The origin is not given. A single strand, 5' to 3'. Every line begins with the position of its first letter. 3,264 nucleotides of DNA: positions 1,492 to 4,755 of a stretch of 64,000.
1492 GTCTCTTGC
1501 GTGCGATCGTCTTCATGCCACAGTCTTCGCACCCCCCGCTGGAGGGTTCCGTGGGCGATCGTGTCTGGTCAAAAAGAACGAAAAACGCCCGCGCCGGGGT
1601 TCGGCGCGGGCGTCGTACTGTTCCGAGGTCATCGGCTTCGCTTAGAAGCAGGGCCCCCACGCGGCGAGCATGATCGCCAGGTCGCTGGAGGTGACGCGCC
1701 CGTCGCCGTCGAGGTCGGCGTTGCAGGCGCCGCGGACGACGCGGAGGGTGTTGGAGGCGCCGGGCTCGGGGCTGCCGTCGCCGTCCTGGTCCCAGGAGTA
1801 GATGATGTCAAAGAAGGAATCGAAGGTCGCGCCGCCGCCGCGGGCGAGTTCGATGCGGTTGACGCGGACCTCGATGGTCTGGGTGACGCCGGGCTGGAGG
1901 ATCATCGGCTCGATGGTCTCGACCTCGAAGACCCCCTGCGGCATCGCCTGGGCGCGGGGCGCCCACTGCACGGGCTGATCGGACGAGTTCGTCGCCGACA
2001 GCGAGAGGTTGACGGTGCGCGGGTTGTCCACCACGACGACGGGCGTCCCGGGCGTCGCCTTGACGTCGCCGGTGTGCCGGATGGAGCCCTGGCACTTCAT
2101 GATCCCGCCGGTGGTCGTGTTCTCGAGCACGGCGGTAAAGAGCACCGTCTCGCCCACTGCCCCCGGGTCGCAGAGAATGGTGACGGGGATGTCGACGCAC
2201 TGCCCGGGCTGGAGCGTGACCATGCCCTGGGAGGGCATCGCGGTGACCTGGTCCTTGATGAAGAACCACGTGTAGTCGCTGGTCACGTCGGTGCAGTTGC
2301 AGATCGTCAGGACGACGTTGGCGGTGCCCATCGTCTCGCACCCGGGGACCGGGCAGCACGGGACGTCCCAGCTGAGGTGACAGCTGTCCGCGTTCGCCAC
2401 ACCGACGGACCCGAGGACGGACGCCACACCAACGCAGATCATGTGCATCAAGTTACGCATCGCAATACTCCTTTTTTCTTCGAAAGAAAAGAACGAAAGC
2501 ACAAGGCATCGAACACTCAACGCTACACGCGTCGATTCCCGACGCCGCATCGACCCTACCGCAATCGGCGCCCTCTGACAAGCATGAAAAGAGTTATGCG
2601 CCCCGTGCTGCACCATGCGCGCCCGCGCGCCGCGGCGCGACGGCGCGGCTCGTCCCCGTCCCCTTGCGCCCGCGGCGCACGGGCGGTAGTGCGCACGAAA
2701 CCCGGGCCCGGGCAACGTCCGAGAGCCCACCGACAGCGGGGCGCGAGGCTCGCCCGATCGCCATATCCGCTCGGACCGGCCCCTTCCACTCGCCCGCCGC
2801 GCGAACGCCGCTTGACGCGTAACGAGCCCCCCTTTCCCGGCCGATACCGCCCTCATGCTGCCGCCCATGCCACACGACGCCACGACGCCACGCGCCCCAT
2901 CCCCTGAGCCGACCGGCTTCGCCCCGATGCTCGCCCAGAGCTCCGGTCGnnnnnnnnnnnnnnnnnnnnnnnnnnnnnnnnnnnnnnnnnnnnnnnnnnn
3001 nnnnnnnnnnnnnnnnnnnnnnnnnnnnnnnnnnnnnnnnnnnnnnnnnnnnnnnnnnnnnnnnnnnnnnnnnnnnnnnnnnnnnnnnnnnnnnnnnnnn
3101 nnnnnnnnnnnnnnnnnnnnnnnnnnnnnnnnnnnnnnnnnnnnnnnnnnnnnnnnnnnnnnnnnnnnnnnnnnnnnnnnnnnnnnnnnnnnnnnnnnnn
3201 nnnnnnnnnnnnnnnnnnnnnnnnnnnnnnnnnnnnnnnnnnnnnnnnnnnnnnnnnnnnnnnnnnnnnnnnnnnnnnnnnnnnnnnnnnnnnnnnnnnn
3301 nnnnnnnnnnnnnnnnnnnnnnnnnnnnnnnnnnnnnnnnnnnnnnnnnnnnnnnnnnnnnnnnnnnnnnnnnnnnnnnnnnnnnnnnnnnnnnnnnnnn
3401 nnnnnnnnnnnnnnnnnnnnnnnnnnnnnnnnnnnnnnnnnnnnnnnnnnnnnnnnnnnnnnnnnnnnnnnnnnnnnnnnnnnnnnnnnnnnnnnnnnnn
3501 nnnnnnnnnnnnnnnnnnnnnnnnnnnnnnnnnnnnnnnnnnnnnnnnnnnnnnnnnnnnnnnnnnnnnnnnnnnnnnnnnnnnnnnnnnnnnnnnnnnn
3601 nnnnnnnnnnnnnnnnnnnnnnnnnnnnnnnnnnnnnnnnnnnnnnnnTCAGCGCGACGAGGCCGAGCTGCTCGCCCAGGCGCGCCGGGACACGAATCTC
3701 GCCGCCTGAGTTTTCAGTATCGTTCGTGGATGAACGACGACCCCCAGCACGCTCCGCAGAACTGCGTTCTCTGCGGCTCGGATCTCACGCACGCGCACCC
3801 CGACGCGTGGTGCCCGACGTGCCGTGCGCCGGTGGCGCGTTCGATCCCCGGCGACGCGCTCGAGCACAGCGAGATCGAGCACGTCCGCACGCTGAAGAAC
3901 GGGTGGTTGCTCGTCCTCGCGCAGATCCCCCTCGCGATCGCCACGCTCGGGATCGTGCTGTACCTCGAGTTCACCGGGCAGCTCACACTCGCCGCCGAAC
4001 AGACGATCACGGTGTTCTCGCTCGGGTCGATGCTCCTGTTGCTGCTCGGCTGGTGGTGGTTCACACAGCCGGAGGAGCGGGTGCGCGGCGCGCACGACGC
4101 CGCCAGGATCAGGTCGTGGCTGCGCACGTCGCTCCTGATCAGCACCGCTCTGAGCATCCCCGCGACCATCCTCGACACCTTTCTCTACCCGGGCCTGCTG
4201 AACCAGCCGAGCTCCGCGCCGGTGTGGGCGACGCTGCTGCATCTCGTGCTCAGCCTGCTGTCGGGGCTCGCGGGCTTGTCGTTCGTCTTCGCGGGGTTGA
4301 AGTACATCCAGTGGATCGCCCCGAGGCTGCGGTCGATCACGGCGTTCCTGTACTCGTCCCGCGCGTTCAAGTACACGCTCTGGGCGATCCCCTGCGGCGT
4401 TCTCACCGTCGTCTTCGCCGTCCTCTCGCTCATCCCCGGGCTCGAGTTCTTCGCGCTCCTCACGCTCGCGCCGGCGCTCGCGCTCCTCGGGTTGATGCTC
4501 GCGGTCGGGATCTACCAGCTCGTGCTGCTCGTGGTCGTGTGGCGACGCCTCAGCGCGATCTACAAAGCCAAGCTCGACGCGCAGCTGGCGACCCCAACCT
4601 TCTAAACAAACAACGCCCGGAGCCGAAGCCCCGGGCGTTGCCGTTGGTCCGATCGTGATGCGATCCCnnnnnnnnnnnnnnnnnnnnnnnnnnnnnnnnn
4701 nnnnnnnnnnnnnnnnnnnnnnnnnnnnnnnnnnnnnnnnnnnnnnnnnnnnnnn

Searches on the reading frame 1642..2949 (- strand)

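Call 23: search_protein_families(library=ncbifam, proteins=[window:1642-2949:-], max_evalue=0.01)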
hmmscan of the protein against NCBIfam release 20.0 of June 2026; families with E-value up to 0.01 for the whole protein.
window:1642-2949:- (435 aa): 0 families

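Call 50: search_protein_families(library=pfam, proteins=[window:1642-2949:-], max_evalue=0.05)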
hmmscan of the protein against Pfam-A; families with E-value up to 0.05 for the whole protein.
window:1642-2949:- (435 aa): 2 families
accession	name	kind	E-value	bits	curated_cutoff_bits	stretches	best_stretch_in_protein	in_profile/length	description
PF21633.3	MOV-10_Ig-like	-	0.0018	18.8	27.4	0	290-364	11-91/126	Helicase MOV-10, Ig-like domain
PF00404.24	Dockerin_1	-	0.0094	16.6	22.9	1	410-427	35-52/57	Dockerin type I domain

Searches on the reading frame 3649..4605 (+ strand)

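Call 35: search_protein_families(library=ncbifam, proteins=[window:3649-4605:+], max_evalue=0.01)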
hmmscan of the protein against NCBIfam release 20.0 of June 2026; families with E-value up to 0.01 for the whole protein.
window:3649-4605:+ (318 aa): 0 families

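Call 50: search_protein_families(library=pfam, proteins=[window:3649-4605:+], max_evalue=0.05)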
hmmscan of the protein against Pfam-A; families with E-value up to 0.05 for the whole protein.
window:3649-4605:+ (318 aa): 1 family
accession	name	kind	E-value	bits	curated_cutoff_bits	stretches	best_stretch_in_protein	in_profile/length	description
PF18912.6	DZR_2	-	0.034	14.4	27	0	36-62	7-31/56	Double zinc ribbon domain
